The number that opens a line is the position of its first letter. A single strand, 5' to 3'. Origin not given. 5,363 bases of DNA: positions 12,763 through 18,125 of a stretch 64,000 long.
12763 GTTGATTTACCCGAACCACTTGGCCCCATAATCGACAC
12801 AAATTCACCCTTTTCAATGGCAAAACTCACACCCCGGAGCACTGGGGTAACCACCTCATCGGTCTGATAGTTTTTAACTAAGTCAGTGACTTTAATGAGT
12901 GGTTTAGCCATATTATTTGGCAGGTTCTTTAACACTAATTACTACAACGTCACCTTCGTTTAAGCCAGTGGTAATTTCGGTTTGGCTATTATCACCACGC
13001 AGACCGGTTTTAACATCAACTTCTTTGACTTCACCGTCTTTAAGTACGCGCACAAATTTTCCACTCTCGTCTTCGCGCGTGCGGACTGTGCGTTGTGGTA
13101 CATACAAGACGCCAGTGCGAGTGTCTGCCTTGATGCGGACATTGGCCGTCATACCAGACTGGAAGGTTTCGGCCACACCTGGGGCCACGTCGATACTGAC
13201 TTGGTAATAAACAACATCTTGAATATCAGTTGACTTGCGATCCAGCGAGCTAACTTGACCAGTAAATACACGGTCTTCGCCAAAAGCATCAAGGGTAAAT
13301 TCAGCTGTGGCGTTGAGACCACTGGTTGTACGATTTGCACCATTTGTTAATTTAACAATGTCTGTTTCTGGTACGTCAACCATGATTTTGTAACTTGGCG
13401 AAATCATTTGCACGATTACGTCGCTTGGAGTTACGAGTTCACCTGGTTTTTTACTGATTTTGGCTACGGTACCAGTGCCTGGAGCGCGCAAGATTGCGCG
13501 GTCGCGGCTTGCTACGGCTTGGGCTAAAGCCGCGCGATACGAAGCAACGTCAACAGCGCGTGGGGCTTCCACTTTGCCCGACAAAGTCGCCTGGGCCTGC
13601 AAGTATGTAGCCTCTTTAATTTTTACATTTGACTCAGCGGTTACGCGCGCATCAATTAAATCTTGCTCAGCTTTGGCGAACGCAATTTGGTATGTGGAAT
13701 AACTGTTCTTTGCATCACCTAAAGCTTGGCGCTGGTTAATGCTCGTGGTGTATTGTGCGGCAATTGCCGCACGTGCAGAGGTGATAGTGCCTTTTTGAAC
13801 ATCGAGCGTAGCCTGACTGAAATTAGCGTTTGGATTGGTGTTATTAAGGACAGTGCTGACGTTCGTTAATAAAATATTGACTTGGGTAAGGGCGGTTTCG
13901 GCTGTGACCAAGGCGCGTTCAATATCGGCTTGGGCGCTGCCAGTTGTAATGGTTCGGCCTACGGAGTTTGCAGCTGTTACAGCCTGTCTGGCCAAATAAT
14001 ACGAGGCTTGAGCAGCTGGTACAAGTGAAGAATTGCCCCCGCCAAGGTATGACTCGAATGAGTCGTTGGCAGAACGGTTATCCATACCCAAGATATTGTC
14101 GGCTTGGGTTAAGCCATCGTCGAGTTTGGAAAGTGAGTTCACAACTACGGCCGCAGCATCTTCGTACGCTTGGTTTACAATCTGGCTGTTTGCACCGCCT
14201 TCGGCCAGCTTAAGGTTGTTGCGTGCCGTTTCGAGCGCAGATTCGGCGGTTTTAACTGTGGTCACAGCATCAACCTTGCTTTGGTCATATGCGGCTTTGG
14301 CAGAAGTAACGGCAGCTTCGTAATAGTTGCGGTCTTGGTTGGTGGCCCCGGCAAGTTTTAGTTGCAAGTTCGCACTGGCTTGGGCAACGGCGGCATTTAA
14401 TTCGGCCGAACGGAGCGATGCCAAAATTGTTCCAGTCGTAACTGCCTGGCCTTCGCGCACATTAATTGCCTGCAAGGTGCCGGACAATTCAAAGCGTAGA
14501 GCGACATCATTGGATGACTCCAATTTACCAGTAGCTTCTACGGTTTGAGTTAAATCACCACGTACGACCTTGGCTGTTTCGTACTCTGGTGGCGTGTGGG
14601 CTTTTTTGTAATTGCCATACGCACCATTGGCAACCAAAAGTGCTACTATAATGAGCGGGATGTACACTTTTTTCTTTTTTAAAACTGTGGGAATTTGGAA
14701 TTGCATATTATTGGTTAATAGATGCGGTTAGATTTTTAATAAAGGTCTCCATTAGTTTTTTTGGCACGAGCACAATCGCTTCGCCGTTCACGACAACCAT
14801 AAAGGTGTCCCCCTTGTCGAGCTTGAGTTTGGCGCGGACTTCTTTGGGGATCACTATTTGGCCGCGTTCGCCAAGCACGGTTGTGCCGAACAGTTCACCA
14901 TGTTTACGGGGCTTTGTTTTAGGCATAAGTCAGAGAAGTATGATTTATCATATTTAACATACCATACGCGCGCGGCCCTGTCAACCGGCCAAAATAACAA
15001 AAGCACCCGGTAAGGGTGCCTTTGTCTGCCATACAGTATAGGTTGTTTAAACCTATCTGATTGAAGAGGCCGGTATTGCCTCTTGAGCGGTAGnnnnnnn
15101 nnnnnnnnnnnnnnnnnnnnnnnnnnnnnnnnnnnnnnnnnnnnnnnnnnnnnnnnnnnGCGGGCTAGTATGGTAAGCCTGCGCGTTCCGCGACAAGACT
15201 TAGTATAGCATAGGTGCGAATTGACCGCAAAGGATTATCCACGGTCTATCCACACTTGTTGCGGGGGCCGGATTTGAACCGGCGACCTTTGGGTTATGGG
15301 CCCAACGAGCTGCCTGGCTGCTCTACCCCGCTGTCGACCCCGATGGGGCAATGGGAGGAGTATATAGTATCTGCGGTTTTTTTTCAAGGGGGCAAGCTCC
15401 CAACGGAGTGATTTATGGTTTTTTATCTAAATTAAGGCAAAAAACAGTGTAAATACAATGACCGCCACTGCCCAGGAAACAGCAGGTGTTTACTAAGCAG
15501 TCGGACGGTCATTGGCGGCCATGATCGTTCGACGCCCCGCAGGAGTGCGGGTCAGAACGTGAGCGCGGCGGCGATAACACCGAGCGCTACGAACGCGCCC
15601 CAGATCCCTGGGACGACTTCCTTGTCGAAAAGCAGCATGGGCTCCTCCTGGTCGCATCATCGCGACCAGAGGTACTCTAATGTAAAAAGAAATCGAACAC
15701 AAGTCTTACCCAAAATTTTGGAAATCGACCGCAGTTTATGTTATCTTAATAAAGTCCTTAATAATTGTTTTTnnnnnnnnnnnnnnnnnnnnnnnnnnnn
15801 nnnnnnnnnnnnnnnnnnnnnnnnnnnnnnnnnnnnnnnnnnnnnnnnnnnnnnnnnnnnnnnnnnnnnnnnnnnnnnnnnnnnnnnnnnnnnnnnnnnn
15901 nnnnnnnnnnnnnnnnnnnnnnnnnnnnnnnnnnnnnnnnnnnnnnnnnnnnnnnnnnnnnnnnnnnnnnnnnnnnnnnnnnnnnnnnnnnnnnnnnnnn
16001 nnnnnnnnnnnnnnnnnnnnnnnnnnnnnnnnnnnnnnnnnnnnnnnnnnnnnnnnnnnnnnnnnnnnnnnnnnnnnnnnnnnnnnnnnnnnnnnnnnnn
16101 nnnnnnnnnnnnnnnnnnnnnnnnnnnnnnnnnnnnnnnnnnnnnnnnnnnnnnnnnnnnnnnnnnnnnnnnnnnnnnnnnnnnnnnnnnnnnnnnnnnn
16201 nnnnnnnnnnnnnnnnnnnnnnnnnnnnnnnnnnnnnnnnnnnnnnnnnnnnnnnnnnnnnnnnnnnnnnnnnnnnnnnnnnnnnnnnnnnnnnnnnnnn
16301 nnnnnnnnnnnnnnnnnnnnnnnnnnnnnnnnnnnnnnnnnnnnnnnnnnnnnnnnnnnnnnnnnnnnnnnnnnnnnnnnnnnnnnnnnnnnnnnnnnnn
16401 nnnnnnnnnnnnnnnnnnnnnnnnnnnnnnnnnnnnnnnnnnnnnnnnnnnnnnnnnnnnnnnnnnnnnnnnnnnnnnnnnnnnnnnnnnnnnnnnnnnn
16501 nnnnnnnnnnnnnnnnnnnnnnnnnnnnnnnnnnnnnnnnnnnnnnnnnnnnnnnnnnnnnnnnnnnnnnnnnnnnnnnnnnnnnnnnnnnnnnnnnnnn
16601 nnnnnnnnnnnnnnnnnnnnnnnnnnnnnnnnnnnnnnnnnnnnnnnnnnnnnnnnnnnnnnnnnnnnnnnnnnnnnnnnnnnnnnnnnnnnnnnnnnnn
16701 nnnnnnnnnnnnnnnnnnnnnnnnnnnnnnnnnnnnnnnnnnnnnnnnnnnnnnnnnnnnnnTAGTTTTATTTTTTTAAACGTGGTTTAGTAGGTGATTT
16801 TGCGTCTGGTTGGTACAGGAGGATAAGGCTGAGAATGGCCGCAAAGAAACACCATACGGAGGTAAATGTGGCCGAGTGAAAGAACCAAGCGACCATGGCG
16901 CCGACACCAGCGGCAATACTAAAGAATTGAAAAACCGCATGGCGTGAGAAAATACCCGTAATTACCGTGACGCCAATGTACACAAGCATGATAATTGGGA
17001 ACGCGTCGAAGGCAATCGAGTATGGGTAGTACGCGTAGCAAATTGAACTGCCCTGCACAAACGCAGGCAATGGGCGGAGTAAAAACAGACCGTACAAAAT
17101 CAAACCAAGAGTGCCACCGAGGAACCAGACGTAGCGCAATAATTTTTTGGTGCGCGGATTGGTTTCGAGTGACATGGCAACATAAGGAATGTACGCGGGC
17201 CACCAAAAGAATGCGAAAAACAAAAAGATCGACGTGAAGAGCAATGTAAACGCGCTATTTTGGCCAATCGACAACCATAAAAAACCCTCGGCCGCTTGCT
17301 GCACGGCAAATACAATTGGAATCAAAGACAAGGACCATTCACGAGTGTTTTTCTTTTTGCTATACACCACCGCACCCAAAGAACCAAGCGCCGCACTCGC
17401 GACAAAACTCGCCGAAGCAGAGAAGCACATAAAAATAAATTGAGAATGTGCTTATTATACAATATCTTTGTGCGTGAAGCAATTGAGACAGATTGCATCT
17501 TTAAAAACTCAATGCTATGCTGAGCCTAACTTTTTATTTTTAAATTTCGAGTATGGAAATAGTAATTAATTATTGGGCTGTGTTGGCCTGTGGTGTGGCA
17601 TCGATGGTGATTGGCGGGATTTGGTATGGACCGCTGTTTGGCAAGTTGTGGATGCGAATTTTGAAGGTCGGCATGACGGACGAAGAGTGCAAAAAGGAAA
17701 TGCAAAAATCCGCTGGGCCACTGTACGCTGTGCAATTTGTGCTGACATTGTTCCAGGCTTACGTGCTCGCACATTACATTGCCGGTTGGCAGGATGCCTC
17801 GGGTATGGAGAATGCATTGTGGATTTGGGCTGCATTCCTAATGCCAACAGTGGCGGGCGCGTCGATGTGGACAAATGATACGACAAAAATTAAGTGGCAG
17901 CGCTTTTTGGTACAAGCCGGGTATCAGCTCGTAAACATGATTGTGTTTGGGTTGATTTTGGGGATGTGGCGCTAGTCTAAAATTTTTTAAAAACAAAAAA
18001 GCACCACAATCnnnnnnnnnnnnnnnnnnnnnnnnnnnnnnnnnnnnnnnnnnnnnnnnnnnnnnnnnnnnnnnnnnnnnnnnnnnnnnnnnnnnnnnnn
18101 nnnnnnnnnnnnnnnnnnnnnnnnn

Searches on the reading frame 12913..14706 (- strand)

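Call 84: search_protein_families(library=pfam, proteins=[window:12913-14706:-], max_evalue=0.00001)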
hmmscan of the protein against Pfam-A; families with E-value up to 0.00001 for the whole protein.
window:12913-14706:- (597 aa): 2 families
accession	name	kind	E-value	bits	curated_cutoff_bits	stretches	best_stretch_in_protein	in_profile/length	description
PF13437.12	HlyD_3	-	1.9e-07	32.2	22.2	1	406-509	2-97/106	HlyD family secretion protein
PF13533.13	Biotin_lipoyl_2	-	1.6e-06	28.2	29.8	0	72-98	5-31/32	Biotin-lipoyl like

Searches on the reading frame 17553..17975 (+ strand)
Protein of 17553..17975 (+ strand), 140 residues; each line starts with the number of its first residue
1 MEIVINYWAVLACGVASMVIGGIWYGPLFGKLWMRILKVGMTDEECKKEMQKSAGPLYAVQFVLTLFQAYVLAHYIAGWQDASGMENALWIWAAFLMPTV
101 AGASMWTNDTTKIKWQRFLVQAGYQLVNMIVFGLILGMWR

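Call 48: search_protein_families(library=pfam, proteins=[window:17553-17975:+], max_evalue=0.001)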
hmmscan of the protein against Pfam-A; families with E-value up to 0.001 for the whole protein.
window:17553-17975:+ (140 aa): 1 family
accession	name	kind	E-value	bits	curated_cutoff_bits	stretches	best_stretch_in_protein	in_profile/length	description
PF08570.15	DUF1761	-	1e-23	84.4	31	1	8-137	1-123/123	Protein of unknown function (DUF1761)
